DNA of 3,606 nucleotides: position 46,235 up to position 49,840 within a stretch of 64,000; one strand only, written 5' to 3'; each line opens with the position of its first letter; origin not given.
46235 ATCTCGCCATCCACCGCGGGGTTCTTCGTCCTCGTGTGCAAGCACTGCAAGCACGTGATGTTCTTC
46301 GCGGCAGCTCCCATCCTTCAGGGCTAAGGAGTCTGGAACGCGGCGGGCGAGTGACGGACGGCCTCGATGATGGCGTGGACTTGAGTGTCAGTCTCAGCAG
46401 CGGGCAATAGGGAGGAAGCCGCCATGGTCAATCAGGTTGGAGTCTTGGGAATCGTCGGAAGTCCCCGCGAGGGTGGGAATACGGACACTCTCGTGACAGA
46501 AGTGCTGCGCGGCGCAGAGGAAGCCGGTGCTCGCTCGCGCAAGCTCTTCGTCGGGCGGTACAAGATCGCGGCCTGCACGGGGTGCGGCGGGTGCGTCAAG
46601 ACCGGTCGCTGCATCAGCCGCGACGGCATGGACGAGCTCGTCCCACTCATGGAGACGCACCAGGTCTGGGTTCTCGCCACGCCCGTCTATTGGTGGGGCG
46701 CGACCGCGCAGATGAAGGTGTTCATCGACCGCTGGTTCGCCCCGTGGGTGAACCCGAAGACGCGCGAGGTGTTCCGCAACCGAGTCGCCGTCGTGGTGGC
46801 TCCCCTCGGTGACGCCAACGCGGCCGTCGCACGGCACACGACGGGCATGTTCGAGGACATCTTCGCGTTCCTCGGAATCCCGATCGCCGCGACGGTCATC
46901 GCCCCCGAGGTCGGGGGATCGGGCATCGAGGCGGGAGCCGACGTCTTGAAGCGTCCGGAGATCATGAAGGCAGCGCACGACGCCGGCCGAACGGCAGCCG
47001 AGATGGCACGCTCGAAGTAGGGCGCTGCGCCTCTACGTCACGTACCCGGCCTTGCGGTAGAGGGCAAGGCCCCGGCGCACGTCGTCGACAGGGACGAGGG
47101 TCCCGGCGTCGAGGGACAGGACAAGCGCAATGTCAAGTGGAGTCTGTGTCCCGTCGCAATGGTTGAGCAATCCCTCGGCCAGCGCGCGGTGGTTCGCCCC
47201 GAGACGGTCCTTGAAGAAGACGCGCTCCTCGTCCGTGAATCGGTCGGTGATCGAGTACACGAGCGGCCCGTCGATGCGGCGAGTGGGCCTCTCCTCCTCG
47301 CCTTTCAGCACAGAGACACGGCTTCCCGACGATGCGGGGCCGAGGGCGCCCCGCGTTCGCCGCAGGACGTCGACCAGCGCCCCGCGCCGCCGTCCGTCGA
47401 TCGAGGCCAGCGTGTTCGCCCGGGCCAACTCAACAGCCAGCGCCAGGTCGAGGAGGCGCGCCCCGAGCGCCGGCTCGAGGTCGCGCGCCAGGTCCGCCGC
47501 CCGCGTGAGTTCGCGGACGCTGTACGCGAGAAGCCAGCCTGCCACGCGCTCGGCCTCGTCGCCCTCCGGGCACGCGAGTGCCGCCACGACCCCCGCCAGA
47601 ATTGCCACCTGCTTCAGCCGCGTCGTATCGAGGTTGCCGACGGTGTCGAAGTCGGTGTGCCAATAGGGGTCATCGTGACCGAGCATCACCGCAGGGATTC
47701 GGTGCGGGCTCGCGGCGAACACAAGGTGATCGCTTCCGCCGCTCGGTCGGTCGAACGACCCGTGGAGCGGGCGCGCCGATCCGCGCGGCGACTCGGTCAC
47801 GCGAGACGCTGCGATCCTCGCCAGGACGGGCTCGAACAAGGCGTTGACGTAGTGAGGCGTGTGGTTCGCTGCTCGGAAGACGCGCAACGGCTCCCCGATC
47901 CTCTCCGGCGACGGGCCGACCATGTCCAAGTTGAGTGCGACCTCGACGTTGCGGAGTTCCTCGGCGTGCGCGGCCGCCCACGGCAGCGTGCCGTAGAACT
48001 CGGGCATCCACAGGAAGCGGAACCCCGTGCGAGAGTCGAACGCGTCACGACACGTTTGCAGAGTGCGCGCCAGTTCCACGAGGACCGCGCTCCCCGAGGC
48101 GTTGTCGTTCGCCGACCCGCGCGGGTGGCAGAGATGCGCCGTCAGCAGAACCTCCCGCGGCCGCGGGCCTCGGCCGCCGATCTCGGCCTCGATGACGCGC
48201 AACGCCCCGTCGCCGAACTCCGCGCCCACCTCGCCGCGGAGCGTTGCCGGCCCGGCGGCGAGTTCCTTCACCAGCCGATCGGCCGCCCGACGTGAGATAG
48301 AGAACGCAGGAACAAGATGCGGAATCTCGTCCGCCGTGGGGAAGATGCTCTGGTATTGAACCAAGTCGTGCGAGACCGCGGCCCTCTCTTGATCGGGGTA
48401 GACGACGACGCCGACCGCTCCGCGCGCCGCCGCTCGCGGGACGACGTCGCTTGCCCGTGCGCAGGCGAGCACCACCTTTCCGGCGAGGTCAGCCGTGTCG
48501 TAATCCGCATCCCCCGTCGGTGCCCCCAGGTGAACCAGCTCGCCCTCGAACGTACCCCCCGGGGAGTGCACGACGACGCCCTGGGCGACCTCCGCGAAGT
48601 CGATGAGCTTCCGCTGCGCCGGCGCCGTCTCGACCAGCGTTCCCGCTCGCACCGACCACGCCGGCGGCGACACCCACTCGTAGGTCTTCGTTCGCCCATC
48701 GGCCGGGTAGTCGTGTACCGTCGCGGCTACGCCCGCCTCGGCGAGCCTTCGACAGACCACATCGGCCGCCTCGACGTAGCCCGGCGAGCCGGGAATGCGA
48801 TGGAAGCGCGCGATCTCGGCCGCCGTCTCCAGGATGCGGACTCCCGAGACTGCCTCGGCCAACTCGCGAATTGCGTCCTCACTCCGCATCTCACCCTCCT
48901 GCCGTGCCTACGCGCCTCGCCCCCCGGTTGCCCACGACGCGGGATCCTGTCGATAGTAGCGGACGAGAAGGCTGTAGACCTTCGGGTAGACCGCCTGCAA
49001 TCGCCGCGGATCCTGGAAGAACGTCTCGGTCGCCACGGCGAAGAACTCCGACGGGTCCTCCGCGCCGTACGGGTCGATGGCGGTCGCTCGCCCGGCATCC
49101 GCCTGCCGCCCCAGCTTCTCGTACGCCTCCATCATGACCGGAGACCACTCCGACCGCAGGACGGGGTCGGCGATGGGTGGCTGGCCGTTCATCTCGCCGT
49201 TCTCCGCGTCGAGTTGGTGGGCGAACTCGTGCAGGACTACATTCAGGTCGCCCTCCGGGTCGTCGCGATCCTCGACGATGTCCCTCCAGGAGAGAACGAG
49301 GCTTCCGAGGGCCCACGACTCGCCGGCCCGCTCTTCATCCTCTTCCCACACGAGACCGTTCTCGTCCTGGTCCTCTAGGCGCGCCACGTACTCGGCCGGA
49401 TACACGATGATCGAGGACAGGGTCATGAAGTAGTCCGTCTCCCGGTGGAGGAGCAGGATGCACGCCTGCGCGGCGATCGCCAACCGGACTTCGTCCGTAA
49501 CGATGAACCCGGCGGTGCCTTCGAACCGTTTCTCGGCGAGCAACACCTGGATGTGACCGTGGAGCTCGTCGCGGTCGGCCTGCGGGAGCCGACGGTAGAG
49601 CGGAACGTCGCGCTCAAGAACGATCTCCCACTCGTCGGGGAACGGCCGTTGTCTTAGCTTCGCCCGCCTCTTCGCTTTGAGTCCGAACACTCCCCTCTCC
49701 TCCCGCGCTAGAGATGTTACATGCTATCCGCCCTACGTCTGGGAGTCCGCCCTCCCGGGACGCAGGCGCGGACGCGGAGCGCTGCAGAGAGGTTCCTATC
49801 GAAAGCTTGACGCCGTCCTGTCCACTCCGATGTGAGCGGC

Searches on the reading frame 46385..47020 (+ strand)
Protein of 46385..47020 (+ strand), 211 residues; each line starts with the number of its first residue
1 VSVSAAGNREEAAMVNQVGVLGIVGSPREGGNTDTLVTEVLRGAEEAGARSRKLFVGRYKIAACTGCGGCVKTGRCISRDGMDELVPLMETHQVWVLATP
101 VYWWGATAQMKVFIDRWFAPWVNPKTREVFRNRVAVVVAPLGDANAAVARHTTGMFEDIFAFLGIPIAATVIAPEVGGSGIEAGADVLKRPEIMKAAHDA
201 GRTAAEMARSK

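Call 73: search_protein_families(library=pfam, proteins=[window:46385-47020:+], max_evalue=0.00001)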
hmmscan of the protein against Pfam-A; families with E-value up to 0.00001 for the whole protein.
window:46385-47020:+ (211 aa): 2 families
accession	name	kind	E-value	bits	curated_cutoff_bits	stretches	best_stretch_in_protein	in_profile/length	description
PF03358.20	FMN_red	-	1.6e-19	70.4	24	1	20-153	3-129/152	NADPH-dependent FMN reductase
PF02525.22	Flavodoxin_2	-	4.6e-10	40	27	1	21-177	4-179/198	Flavodoxin-like fold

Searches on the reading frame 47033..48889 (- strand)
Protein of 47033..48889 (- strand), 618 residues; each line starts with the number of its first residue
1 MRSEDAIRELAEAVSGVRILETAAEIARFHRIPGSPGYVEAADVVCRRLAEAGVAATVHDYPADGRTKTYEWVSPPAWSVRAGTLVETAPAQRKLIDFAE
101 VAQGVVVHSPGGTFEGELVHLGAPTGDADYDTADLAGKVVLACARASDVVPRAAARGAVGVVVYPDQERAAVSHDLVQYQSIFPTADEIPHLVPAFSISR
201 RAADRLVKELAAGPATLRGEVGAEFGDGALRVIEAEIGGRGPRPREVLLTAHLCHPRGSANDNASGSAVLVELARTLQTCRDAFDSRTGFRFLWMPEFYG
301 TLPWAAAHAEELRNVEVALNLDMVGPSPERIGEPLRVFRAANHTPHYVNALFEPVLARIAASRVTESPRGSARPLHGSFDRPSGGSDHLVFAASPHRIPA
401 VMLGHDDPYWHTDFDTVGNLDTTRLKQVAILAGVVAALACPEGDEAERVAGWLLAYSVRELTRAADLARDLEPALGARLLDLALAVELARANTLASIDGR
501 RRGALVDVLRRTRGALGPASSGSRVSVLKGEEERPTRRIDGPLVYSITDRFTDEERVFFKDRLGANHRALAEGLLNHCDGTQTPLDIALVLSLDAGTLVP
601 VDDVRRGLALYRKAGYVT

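Call 73: search_protein_families(library=pfam, proteins=[window:47033-48889:-], max_evalue=0.00001)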
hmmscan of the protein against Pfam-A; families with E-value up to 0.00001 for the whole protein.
window:47033-48889:- (618 aa): 3 families
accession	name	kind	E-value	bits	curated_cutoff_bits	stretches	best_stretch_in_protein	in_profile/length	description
PF16254.10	DUF4910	-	5.7e-17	61.8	26.6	1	76-326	50-146/247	Domain of unknown function (DUF4910)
PF04389.22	Peptidase_M28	-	2.6e-14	53.9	21.3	1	235-431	4-188/193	Peptidase family M28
PF02225.27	PA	-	1.8e-09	38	23.9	1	115-206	2-95/95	PA domain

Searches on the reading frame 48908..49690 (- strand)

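Call 73: search_protein_families(library=pfam, proteins=[window:48908-49690:-], max_evalue=0.00001)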
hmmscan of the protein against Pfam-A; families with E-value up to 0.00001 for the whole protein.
window:48908-49690:- (260 aa): 1 family
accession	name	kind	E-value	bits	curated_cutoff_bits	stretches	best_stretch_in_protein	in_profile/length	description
PF06167.18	Peptidase_M90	-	6.6e-87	291.6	26.2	1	7-247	5-243/243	Glucose-regulated metallo-peptidase M90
